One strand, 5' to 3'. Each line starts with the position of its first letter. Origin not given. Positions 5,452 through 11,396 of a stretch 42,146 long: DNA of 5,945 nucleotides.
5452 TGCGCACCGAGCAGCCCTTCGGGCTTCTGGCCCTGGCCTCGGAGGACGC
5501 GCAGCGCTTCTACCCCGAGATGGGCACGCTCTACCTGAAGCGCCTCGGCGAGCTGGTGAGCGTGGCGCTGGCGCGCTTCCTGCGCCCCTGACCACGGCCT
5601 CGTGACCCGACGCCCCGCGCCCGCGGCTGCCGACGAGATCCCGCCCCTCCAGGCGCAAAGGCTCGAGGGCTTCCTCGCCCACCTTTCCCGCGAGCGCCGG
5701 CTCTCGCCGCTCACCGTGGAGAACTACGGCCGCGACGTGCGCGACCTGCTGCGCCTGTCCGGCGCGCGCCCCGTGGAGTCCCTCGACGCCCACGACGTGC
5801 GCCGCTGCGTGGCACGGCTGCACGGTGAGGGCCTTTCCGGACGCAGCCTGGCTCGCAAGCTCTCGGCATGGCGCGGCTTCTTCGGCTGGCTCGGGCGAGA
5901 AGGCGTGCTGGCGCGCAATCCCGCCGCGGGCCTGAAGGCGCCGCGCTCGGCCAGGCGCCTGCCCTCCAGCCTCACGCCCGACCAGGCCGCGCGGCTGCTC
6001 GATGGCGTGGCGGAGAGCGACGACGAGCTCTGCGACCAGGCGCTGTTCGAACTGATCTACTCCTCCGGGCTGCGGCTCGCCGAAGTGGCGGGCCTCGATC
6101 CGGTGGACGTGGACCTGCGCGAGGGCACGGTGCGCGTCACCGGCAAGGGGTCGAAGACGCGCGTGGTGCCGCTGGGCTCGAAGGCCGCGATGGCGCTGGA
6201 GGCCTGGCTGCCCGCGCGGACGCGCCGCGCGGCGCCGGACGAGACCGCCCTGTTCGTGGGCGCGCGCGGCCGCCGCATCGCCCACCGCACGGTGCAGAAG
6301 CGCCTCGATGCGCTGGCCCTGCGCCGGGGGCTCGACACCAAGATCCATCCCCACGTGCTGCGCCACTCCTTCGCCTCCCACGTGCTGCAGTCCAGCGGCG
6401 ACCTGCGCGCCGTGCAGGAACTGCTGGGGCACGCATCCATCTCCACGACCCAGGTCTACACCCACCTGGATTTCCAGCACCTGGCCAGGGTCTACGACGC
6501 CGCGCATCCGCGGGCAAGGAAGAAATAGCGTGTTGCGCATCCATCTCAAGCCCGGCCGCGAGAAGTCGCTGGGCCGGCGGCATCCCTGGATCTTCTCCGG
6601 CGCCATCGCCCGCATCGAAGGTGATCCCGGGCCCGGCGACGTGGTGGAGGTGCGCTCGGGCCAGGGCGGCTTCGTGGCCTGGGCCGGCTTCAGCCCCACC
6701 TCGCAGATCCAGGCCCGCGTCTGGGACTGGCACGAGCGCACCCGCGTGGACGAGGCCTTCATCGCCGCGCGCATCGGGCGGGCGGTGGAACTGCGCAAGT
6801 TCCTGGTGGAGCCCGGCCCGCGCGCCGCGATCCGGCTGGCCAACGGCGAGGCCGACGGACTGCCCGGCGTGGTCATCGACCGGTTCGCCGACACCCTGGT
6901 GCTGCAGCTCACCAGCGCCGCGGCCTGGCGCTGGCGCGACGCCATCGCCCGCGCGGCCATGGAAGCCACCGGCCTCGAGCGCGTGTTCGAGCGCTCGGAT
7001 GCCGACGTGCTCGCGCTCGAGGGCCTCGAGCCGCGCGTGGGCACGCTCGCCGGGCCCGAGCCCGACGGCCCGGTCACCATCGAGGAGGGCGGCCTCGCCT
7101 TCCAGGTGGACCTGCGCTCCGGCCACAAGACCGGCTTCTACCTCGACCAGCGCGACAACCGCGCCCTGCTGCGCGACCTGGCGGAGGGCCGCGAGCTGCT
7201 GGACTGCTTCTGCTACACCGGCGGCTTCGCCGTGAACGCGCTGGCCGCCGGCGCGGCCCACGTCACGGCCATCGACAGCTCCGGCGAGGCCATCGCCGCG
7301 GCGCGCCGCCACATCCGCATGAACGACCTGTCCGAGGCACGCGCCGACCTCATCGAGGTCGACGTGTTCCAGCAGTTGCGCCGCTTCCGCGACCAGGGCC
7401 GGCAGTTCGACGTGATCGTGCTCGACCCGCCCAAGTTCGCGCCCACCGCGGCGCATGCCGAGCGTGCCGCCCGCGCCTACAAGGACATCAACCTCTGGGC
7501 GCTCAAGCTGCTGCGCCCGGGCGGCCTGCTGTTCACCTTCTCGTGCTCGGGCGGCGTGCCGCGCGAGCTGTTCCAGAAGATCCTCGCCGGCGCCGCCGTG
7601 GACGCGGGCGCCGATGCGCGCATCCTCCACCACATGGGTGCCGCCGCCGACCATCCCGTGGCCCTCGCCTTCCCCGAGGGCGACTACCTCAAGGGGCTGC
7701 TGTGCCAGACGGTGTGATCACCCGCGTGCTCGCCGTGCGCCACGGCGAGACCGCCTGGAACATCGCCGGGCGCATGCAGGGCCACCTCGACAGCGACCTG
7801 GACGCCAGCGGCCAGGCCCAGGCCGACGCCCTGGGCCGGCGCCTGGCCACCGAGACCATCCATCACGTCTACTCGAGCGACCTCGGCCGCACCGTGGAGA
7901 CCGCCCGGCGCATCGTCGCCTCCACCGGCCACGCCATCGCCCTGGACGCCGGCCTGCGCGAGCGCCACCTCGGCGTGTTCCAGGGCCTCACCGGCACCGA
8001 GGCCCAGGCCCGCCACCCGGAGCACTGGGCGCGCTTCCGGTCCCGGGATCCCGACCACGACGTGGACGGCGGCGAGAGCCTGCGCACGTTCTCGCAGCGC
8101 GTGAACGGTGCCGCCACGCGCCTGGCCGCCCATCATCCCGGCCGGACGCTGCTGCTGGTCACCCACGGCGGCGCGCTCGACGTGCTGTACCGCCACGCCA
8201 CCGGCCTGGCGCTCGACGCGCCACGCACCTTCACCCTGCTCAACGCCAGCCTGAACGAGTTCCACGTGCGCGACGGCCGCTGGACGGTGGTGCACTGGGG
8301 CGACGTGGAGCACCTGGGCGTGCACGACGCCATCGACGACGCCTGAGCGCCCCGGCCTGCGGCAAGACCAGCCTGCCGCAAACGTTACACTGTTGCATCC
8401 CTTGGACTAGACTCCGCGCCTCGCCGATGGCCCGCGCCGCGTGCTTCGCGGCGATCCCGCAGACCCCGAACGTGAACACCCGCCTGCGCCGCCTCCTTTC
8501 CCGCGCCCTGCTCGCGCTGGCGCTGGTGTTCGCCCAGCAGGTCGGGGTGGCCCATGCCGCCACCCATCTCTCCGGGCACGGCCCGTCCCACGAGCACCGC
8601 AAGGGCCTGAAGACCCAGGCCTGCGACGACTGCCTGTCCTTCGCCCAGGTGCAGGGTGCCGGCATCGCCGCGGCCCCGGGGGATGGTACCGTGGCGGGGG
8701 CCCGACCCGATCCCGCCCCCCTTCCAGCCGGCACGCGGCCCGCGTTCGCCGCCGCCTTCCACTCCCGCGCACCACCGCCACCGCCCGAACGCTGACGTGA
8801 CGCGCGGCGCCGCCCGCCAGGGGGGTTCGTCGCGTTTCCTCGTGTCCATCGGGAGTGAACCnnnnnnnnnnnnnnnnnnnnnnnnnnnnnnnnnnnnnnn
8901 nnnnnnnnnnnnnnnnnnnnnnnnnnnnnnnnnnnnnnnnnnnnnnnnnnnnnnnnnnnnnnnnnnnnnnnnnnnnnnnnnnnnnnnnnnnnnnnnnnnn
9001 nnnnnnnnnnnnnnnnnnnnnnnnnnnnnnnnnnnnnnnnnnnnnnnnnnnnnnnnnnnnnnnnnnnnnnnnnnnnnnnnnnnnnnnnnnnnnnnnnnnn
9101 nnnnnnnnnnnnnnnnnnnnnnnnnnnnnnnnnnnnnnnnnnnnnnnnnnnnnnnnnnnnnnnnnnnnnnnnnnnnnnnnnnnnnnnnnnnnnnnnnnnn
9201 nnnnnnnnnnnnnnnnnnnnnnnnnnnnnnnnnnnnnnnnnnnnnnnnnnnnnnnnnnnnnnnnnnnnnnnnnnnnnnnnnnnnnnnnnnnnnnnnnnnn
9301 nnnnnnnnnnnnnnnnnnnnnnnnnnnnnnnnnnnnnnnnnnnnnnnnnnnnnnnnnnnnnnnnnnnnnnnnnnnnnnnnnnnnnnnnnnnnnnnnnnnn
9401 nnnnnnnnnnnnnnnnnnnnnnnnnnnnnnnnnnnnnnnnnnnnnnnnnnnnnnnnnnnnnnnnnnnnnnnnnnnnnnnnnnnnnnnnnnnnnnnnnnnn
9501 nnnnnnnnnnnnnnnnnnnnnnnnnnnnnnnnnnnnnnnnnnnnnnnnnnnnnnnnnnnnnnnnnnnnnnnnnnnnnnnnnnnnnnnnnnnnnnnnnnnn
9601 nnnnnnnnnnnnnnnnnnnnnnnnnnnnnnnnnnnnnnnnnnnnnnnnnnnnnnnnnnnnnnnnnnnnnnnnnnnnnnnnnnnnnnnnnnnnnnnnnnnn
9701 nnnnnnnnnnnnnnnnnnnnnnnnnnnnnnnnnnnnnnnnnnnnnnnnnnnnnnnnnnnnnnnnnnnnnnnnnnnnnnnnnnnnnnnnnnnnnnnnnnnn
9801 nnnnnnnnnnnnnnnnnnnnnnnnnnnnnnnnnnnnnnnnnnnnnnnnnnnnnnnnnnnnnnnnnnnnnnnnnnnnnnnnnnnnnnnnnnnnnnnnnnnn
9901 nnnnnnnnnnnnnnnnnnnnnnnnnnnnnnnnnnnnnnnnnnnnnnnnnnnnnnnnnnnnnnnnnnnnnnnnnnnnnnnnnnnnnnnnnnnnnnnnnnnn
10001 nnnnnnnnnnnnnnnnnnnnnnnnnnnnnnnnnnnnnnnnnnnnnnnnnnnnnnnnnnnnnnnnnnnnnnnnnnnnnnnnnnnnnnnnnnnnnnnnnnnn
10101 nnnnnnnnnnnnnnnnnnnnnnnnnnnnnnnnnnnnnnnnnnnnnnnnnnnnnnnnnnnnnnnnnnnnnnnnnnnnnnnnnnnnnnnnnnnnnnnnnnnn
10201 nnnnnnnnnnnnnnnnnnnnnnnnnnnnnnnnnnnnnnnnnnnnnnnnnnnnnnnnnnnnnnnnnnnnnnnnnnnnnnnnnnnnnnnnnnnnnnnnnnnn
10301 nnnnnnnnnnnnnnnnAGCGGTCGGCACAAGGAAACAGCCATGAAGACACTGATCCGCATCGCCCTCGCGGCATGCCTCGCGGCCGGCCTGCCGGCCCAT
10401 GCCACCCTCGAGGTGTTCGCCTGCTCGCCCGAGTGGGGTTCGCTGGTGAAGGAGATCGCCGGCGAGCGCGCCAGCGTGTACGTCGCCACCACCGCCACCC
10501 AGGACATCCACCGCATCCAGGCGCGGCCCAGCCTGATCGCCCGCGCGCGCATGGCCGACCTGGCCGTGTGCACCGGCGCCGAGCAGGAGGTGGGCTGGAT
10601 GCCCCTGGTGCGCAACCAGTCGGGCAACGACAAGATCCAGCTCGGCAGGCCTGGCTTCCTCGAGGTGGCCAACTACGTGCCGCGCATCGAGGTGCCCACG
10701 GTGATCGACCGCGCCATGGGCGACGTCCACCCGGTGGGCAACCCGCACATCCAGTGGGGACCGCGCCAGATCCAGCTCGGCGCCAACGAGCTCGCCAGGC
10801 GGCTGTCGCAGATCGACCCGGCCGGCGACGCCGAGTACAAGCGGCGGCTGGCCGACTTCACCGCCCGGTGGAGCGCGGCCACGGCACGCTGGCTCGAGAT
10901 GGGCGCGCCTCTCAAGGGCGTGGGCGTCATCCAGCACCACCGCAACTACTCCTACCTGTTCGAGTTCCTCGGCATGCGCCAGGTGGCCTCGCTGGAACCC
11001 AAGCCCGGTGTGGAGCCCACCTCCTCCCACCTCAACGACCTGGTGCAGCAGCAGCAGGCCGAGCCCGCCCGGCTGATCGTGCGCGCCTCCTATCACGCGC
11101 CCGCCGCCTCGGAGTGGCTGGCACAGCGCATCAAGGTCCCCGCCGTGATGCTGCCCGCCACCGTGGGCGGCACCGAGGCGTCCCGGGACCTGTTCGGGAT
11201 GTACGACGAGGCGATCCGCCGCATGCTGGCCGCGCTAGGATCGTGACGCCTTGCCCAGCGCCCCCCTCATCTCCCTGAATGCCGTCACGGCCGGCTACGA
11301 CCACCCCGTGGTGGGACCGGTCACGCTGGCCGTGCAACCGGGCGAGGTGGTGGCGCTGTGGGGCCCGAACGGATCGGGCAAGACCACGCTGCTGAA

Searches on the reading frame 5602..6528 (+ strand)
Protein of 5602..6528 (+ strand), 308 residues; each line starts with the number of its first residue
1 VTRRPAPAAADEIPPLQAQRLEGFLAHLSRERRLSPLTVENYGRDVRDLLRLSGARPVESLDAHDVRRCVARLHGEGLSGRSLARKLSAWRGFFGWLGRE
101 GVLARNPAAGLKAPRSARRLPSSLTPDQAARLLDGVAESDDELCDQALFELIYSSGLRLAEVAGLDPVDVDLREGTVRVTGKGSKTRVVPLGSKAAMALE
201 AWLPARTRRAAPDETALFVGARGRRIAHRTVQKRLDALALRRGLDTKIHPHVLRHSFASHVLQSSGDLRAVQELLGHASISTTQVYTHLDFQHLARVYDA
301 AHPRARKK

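Call 64: search_protein_families(library=pfam, proteins=[window:5602-6528:+], max_evalue=0.00001)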
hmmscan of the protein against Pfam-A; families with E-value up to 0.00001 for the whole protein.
window:5602-6528:+ (308 aa): 2 families
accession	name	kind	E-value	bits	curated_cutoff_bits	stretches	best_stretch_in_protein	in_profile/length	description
PF00589.27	Phage_integrase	-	4.4e-48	163.7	27.1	1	123-293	2-172/172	Phage integrase family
PF02899.23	Phage_int_SAM_1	-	3e-21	75.9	22.3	1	21-101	1-83/83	Phage integrase, N-terminal SAM-like domain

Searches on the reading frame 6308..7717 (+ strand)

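Call 64: search_protein_families(library=pfam, proteins=[window:6308-7717:+], max_evalue=0.00001)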
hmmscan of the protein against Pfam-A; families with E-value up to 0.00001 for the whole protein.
window:6308-7717:+ (469 aa): 7 families
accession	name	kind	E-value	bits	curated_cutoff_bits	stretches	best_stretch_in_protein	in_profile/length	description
PF10672.15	Methyltrans_SAM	-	6e-22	78.7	27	1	251-410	81-236/286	S-adenosylmethionine-dependent methyltransferase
PF17785.7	PUA_3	-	5.5e-19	68.1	22.6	1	78-141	1-64/64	PUA-like domain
PF03602.21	Cons_hypoth95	-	4e-11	43.4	24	1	292-375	40-122/182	Conserved hypothetical protein 95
PF13847.12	Methyltransf_31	-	1.5e-07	31.6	27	1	293-425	3-122/145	Methyltransferase domain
PF05175.20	MTS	-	7.7e-07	29.3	23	1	285-409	21-137/170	Methyltransferase small domain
PF13649.12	Methyltransf_25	-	1.4e-06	29.3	27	1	298-372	2-70/97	Methyltransferase domain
PF09445.16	Methyltransf_15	-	2.5e-06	27.6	22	1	296-376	3-81/165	RNA cap guanine-N2 methyltransferase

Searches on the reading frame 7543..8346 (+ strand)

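Call 64: search_protein_families(library=pfam, proteins=[window:7543-8346:+], max_evalue=0.00001)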
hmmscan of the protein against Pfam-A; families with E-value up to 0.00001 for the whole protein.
window:7543-8346:+ (267 aa): 1 family
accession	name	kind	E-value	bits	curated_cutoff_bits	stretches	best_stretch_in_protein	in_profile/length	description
PF00300.27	His_Phos_1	-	6.6e-60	202.5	21.7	1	63-254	2-193/194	Histidine phosphatase superfamily (branch 1)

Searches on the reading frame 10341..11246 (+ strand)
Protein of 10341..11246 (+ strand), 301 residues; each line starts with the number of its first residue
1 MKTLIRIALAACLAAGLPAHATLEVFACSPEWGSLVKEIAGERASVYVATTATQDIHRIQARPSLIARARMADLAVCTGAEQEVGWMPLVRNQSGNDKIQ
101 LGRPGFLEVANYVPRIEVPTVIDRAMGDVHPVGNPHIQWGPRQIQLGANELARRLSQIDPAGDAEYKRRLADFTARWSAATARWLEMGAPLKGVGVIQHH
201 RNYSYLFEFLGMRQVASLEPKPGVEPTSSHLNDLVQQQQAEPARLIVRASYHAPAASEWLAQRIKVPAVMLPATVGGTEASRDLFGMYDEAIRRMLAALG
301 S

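Call 64: search_protein_families(library=pfam, proteins=[window:10341-11246:+], max_evalue=0.00001)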
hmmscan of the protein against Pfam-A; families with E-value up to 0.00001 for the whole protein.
window:10341-11246:+ (301 aa): 1 family
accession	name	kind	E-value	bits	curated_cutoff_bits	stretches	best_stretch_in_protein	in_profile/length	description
PF01297.22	ZnuA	-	5.2e-33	115.1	29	1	25-295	1-260/263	Zinc-uptake complex component A periplasmic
